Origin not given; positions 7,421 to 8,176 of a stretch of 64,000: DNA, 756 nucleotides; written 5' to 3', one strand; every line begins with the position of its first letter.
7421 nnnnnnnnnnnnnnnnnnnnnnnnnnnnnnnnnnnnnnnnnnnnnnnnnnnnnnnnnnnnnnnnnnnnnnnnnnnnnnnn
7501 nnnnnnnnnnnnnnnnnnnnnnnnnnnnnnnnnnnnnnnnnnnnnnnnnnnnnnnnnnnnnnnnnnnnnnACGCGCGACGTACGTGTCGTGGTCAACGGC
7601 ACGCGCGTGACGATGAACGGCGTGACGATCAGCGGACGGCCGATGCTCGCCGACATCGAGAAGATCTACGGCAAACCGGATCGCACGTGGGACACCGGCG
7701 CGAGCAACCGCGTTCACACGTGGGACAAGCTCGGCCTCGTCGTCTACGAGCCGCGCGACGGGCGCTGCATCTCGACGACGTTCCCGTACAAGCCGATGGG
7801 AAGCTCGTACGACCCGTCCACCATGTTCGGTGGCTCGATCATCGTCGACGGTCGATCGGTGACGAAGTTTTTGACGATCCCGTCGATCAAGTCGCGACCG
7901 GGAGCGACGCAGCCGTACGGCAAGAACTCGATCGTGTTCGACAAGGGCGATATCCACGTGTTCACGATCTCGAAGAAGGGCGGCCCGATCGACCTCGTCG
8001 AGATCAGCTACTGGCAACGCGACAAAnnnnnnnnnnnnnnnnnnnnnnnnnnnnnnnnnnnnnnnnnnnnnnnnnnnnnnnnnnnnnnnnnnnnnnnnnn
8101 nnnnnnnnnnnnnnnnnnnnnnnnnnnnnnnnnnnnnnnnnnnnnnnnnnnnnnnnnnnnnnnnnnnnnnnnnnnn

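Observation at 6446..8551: Secreted TPR-like protein with a triplicated ~160-aa module of unknown function (each module itself two similar halves)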

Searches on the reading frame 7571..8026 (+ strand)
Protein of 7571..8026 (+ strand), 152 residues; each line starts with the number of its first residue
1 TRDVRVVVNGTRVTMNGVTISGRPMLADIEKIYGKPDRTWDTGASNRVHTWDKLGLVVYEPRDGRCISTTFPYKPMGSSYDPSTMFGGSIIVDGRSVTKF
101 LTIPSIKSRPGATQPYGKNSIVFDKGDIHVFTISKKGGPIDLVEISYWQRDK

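Call 8: find_homologous_proteins(query=window:7571-8026:+, max_evalue=0.001)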
Query seq(152 aa) (152 aa): 3 proteins with E <= 0.001 among 17 candidates.
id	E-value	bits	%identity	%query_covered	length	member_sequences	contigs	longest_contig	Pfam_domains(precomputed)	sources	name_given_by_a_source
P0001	2.9e-64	233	52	97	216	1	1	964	PF24880.2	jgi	-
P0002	2.2e-49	185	64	84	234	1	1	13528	PF24880.2,PF08238.19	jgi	-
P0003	2.1e-37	146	63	69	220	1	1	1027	-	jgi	jgi:hypothetical protein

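Call 16: search_protein_families(library=pfam, proteins=[P0002, P0003], max_evalue=0.01)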
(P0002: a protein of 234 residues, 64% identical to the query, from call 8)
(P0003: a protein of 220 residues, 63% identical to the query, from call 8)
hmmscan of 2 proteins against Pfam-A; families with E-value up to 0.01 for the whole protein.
P0002 (234 aa): 2 families
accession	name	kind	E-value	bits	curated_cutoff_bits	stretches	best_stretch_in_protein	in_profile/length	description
PF24880.1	DUF7738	-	3.9e-10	40.6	24.6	1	3-76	23-96/103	Domain of unknown function (DUF7738)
PF08238.18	Sel1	-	7.4e-07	29.9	30.7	1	159-191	4-36/36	Sel1 repeat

P0003 (220 aa): 1 family
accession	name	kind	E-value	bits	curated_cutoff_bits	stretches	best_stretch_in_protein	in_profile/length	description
PF24880.1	DUF7738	-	0.0015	19.4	24.6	1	2-51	43-91/103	Domain of unknown function (DUF7738)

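Call 17: predict_structure(alignment_id=A2)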
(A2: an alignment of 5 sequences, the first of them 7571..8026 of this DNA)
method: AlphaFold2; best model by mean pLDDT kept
length: 152 residues; sequences in the alignment: 5
mean_pLDDT: 89.6   pTM: 0.86
mean pLDDT of the five models: 89.6, 89.0, 87.2, 85.1, 84.6
residues with pLDDT >= 90: 112; 70-90: 32; 50-70: 6; < 50: 2
segments of 3 or more residues with pLDDT < 50: none
pLDDT, mean of each block of 10 residues (from residue 1): 85 92 87 94 83 94 90 88 93 93 94 91 92 90 86 44
secondary structure, 60 per line:
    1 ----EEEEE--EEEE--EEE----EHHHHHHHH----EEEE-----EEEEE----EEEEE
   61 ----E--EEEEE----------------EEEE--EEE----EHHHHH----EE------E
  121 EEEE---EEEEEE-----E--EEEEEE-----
elements in order: E5-9 E12-15 E18-20 H26-33 E38-41 E47-51 E56-60 E68-72 E89-92 E95-97 H103-107 E120-124 E128-133 E142-147

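Call 19: search_protein_representatives(alignment_id=A2)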
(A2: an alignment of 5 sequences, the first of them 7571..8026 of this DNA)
Query: 5 sequences, 153 profile positions. Proteins with E-value up to 0.001 (for the whole library): 276; up to 1e-10: 39; up to 1e-30: 12. The best 150 are listed.
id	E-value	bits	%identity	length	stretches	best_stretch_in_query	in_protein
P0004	1.4e-192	648.3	-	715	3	1-153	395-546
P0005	1.4e-167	567.1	-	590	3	1-151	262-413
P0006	3.5e-127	436.0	-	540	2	5-153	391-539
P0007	1.5e-96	336.5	-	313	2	2-152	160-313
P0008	7.7e-96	334.2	-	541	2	1-151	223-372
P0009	9.2e-61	220.3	-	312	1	2-151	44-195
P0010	1.4e-57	209.9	-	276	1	8-152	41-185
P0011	1.9e-57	209.6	-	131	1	25-152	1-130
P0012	2.9e-57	208.9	-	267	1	8-153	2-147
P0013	6.0e-56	204.7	-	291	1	3-152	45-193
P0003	4.3e-47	175.9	-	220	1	49-153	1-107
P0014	4.6e-35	136.9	-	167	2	2-80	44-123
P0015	6.8e-30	120.1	-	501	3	5-148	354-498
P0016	1.4e-29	119.1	-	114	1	25-137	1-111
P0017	5.6e-27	110.6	-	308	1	2-150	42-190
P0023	9.6e-15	70.9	-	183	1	4-130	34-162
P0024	9.8e-15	70.9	-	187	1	2-137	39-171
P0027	9.7e-14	67.6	-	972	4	6-132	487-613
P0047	4.1e-10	55.9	-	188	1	1-151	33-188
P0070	1.8e-08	50.5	-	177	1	2-148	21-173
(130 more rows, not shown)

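Call 24: find_encoding_contigs(protein=P0004, flank=8000, max_places=3)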
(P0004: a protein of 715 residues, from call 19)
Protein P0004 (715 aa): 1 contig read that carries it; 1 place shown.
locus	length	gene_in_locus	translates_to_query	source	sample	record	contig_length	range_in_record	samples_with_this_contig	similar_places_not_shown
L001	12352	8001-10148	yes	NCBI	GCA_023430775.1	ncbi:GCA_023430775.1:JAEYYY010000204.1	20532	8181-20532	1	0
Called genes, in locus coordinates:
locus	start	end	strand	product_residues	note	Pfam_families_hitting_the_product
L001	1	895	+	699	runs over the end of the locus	PF22977:WHD, PF00004:AAA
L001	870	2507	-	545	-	-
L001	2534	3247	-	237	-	PF13489:Methyltransf_23, PF01135:PCMT, PF01209:Ubie_methyltran, PF01728:FtsJ (weak), PF13847:Methyltransf_31, PF08241:Methyltransf_11, PF08242:Methyltransf_12, PF13649:Methyltransf_25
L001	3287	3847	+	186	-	PF13302:Acetyltransf_3, PF00583:Acetyltransf_1, PF08445:FR47 (weak)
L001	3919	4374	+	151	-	-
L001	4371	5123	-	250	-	PF03372:Exo_endo_phos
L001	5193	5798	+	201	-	PF00440:TetR_N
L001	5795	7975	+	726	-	-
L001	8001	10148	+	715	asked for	PF24880:DUF7738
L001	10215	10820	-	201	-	PF01551:Peptidase_M23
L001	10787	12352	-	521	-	?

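Call 25: find_encoding_contigs(protein=P0005, flank=8000, max_places=3)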
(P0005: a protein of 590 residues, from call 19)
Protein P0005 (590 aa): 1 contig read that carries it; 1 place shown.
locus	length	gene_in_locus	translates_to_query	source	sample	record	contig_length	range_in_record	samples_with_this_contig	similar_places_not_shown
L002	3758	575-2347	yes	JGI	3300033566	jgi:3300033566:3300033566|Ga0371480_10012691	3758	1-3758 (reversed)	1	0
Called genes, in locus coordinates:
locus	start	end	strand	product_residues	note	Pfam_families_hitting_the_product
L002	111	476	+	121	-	-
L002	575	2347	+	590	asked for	PF24880:DUF7738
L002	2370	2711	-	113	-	-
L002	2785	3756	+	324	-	?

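Call 26: find_encoding_contigs(protein=P0006, flank=8000, max_places=3)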
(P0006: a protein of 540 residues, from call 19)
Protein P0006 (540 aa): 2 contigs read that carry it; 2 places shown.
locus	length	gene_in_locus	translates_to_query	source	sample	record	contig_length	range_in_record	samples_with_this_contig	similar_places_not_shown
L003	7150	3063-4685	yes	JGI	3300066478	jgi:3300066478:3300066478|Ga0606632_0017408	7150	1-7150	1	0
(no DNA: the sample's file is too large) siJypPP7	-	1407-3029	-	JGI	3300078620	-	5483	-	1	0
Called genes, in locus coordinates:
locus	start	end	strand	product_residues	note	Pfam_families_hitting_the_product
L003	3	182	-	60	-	?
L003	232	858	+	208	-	PF00440:TetR_N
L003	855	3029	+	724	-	-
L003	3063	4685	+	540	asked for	PF13424:TPR_12 (faint), PF14559:TPR_19 (faint), PF13174:TPR_6 (faint), PF13432:TPR_16 (weak), PF24880:DUF7738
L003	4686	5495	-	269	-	-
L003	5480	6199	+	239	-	PF00582:Usp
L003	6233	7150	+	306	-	?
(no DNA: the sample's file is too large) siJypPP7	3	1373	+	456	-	?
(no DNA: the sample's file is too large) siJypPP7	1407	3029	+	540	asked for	PF13424:TPR_12 (faint), PF14559:TPR_19 (faint), PF13174:TPR_6 (faint), PF13432:TPR_16 (weak), PF24880:DUF7738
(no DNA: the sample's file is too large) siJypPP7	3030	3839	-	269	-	-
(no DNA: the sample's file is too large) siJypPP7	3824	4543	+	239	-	PF00582:Usp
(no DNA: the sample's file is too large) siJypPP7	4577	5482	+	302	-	?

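Call 32: search_solved_structures(query=A3, max_evalue=10, show_alignments=2)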
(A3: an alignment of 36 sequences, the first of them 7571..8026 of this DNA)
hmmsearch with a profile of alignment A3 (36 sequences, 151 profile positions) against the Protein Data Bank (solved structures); distinct sequences matched with E-value up to 10: 28.
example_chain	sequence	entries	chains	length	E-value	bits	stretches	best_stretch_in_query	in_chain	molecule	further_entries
1uwx_A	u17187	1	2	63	0.16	14.7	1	88-135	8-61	PROTEIN G-PRIME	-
1qkz_A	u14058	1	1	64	0.17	14.6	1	88-135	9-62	PROTEIN G-PRIME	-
2on8_A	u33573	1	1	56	0.18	14.6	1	88-133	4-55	Immunoglobulin G-binding protein G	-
2igg_A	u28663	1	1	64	0.19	14.5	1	88-135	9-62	PROTEIN G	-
6o41_M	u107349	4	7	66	0.22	14.3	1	88-136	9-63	Immunoglobulin G-binding protein G (DOMAIN III) | Immunoglobulin G-binding protein G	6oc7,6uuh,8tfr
1pn5_A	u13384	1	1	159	0.28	14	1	88-136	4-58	NACHT-, LRR- and PYD-containing protein 2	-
7da8_A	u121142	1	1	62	0.29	13.9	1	88-136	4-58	Immunoglobulin G-binding protein G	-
1fd6_A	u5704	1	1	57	0.31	13.8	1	88-133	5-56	IMMUNOGLOBULIN G BINDING PROTEIN G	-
1pgx_A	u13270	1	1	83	0.31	13.8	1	88-136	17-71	PROTEIN G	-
9i2i_A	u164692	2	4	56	0.31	13.8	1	88-133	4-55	Immunoglobulin G-binding protein G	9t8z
5ubs_A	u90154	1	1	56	0.32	13.8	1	88-133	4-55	Immunoglobulin G-binding protein G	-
1gb4_A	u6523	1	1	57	0.35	13.6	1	88-133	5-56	GB1-C3B4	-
6wfw_G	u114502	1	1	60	0.36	13.6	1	88-133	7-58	Immunoglobulin G-binding protein G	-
6njf_A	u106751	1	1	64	0.36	13.6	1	88-133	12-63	Immunoglobulin G-binding protein G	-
9niw_A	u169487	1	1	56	0.36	13.6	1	88-133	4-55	Immunoglobulin G-binding protein G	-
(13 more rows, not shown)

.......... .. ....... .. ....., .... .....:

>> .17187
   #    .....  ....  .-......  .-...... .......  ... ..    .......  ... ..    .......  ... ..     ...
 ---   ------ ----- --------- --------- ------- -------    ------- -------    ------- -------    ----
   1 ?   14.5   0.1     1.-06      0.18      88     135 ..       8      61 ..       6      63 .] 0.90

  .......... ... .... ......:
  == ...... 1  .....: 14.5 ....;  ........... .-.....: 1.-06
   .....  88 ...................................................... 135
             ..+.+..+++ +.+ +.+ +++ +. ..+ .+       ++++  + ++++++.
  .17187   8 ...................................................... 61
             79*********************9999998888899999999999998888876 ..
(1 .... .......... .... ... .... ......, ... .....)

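Call 34: find_related_loci(query=A2, collection=genome_contigs, flank=8000)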
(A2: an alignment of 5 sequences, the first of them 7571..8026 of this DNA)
Query A2 (152 aa) in genome_contigs; peptide patterns used: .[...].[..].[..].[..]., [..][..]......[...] (x = any residue, [..] = any of these).
42 stretches matched a pattern; 3 encode a relative of the query (tblastn E <= 1e-3); 3 distinct loci.
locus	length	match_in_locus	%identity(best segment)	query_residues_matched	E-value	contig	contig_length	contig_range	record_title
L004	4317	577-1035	68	1-152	1e-72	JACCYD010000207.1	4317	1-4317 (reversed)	MAG: Deltaproteobacteria bacterium isolate MGR_bin195 SD2897-2912_k127_5152872, whole genome shotgun sequence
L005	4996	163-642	54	1-152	8e-60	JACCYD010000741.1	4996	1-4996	MAG: Deltaproteobacteria bacterium isolate MGR_bin195 SD2897-2912_k127_225169, whole genome shotgun sequence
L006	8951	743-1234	55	1-152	3e-61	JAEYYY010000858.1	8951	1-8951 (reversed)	MAG: Proteobacteria bacterium isolate OH_CBlB_71 k127_2936544, whole genome shotgun sequence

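Call 36: find_encoding_contigs(protein=P0009, flank=6000, max_places=4)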
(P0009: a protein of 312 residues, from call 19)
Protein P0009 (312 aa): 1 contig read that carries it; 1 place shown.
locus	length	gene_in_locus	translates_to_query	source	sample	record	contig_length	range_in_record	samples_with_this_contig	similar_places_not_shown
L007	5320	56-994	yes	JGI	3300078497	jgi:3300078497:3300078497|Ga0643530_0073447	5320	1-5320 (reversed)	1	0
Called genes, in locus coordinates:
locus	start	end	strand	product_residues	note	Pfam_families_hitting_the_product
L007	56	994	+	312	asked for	PF24880:DUF7738, PF08238:Sel1 (faint)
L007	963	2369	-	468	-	-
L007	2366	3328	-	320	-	-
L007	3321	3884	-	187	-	PF04542:Sigma70_r2, PF08281:Sigma70_r4_2, PF04545:Sigma70_r4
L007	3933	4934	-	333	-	-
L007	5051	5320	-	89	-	?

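Call 37: find_encoding_contigs(protein=P0024, flank=6000, max_places=4)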
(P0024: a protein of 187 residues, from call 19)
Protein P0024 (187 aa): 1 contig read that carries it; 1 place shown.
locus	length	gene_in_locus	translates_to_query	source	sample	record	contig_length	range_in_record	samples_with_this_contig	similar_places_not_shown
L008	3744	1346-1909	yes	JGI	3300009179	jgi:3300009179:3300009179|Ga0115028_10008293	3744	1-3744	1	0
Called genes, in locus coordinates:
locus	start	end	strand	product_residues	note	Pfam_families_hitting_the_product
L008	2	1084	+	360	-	?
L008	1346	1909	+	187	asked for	PF24880:DUF7738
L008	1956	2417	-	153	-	-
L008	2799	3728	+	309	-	-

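Call 38: find_encoding_contigs(protein=P0047, flank=6000, max_places=4)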
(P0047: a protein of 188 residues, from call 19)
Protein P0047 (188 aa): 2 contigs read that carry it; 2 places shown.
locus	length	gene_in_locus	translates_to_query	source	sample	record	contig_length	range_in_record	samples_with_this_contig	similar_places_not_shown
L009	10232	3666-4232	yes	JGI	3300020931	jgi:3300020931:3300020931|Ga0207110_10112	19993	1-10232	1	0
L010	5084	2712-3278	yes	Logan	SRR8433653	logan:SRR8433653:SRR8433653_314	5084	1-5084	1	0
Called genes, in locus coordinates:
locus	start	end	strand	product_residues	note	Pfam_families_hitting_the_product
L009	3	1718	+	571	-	?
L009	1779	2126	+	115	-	-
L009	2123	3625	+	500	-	PF07394:DUF1501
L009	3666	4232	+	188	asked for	PF24880:DUF7738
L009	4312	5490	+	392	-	-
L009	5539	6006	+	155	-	-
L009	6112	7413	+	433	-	-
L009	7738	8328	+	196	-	-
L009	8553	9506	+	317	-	-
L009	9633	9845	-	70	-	-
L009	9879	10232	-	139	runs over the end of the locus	-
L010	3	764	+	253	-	?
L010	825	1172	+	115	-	-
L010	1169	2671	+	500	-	PF07394:DUF1501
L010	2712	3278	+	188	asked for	PF24880:DUF7738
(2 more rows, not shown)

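Call 45: fold_search(model_id=the predicted structure, library=pdb)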
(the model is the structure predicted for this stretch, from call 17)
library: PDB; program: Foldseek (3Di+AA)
matches with E <= 10: 861; with E <= 0.001: 0
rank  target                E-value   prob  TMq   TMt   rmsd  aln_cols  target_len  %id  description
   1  4ygt                  2.4e-03  1.00  0.46  0.46   6.4       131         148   10  Crystal structure of a DUF4309 family protein (YjgB) from Bacillus subtilis subsp. subtilis str. 168 at 2.13 A resolutio (released 2015-03-18)
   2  4h0a_A                3.5e-03  1.00  0.52  0.29  11.0       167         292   10  Crystal structure of a cysteine-rich secretory protein (SAV1118) from Staphylococcus aureus subsp. aureus Mu50 at 1.90 (released 2012-09-26)
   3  4h0a_B                5.2e-03  1.00  0.42  0.23  11.6       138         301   14  Crystal structure of a cysteine-rich secretory protein (SAV1118) from Staphylococcus aureus subsp. aureus Mu50 at 1.90 (released 2012-09-26)
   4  9a4o_B                2.5e-02  0.97  0.43  0.14  11.0       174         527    5  Integrative model of IF2-TAGH by crosslinking MS and deep learning (released 2024-09-18)
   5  4ifa                  6.3e-02  0.98  0.49  0.27   8.0       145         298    7  1.5 Angstrom resolution crystal structure of an extracellular protein containing a SCP domain from Bacillus anthracis st (released 2012-12-26)
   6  9j9w_A                9.2e-02  0.99  0.47  0.46   4.0       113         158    5  A broad-spectrum anti-fungal effector dictates bacterial-fungal interkingdom interactions (released 2025-10-22)
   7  2dcm                  1.1e-01  0.35  0.21  0.07  15.1       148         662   11  The Crystal Structure of S603A Mutated Prolyl Tripeptidyl Aminopeptidase Complexed with Substrate (released 2006-09-19)
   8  6in9_A                1.3e-01  0.11  0.22  0.14  18.1       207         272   12  Crystal structure of MucB in complex with MucA(peri) (released 2019-07-24)
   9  9bd8_B                1.4e-01  0.13  0.19  0.12  15.9       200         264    8  ApoB 100 beta barrel bound to LDLR beta propeller (released 2024-12-25)
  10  9nph_C                2.2e-01  0.20  0.19  0.20  12.2       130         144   13  X-ray crystal structure of recombinant Can f 1 in complex with human IgE mAb 1J11 Fab (released 2025-08-27)
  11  6xg7                  2.2e-01  0.16  0.22  0.13  15.8       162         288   10  1.3 A Resolution Structure of the of the NHL Repeat Region of D. melanogaster Thin (released 2020-12-16)
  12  2z3z                  2.4e-01  0.25  0.21  0.07  15.7       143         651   11  Prolyl tripeptidyl aminopeptidase mutant E636A complexd with an inhibitor (released 2008-02-19)
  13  2z2o_C                2.4e-01  0.16  0.21  0.12  15.8       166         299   11  Crystal Structure of apo virginiamycin B lyase from Staphylococcus aureus (released 2007-06-19)
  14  8vqg_A                2.6e-01  0.18  0.19  0.20  12.4       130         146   13  X-ray crystal structure of Can f 1 (released 2025-01-22)
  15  4u0v_B                2.6e-01  0.12  0.24  0.17  17.3       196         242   13  Crystal structure of YvoA from Bacillus subtilis in complex with glucosamine-6-phosphate (released 2015-01-14)
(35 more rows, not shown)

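Call 49: find_related_loci(query=A2, collection=metagenome_contigs, flank=9000)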
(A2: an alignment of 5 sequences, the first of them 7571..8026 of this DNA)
Query A2 (152 aa) in metagenome_contigs; peptide patterns used: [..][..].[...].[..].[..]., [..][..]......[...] (x = any residue, [..] = any of these).
162 stretches matched a pattern; 4 encode a relative of the query (tblastn E <= 1e-3); 4 distinct loci.
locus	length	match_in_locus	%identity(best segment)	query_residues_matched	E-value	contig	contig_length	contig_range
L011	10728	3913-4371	71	1-152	3e-75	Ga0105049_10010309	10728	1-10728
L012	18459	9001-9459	66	1-152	3e-71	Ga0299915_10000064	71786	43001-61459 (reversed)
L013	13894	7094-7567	54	1-150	1e-56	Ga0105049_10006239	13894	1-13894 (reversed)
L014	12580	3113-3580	52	3-150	4e-56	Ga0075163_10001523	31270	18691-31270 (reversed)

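Call 55: search_protein_families(library=pfam, alignment_id=A5, max_evalue=0.001)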
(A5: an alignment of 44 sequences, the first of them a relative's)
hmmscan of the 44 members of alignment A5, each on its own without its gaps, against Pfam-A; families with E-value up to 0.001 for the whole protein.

A. member 1, P0027 (972 aa): 11 families
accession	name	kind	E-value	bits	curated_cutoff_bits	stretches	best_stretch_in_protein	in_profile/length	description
PF24880.1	DUF7738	-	1.1e-59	199.8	24.6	4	487-588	2-103/103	Domain of unknown function (DUF7738)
PF07719.23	TPR_2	-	2.4e-13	49.5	27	1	141-174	1-34/34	Tetratricopeptide repeat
PF00515.34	TPR_1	-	1.3e-12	47.4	27.8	1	144-174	4-34/34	Tetratricopeptide repeat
PF13414.12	TPR_11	-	2.2e-11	43.7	26.8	2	119-150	6-37/42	TPR repeat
PF13431.12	TPR_17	-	1.5e-09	37.8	24.4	0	130-161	2-33/34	Tetratricopeptide repeat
PF07873.16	YabP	-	2.8e-07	30.7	27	0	785-820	22-57/64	YabP family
PF13181.12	TPR_8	-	5.4e-06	26.6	25.7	0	141-174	1-34/34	Tetratricopeptide repeat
PF13432.12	TPR_16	-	1.9e-05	25.4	32.7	1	118-173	8-63/65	Tetratricopeptide repeat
PF13428.12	TPR_14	-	8.7e-05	23.3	23.5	0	142-182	2-42/44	Tetratricopeptide repeat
PF13374.12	TPR_10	-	0.00014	22.2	27.5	0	215-247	2-34/42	Tetratricopeptide repeat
PF14559.12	TPR_19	-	0.00021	22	25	0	154-185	4-35/68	Tetratricopeptide repeat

B. families by the number of members that match (of 44 scanned): 16 families
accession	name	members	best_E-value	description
PF24880.1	DUF7738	43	1.1e-59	Domain of unknown function (DUF7738)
PF08238.18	Sel1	9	2.5e-13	Sel1 repeat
PF00226.36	DnaJ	2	6.1e-19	DnaJ domain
PF07719.23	TPR_2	2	2.4e-13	Tetratricopeptide repeat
PF00515.34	TPR_1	1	1.3e-12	Tetratricopeptide repeat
PF13414.12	TPR_11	1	2.2e-11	TPR repeat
PF13431.12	TPR_17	1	1.5e-09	Tetratricopeptide repeat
PF14237.11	GYF_2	1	3.7e-09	GYF domain 2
PF07873.16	YabP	1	2.8e-07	YabP family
PF13181.12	TPR_8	1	5.4e-06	Tetratricopeptide repeat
PF13432.12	TPR_16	1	1.9e-05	Tetratricopeptide repeat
PF13428.12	TPR_14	1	8.7e-05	Tetratricopeptide repeat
PF13374.12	TPR_10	1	0.00014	Tetratricopeptide repeat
PF14559.12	TPR_19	1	0.00021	Tetratricopeptide repeat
PF11974.14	bMG3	1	0.00026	Bacterial alpha-2-macroglobulin MG3 domain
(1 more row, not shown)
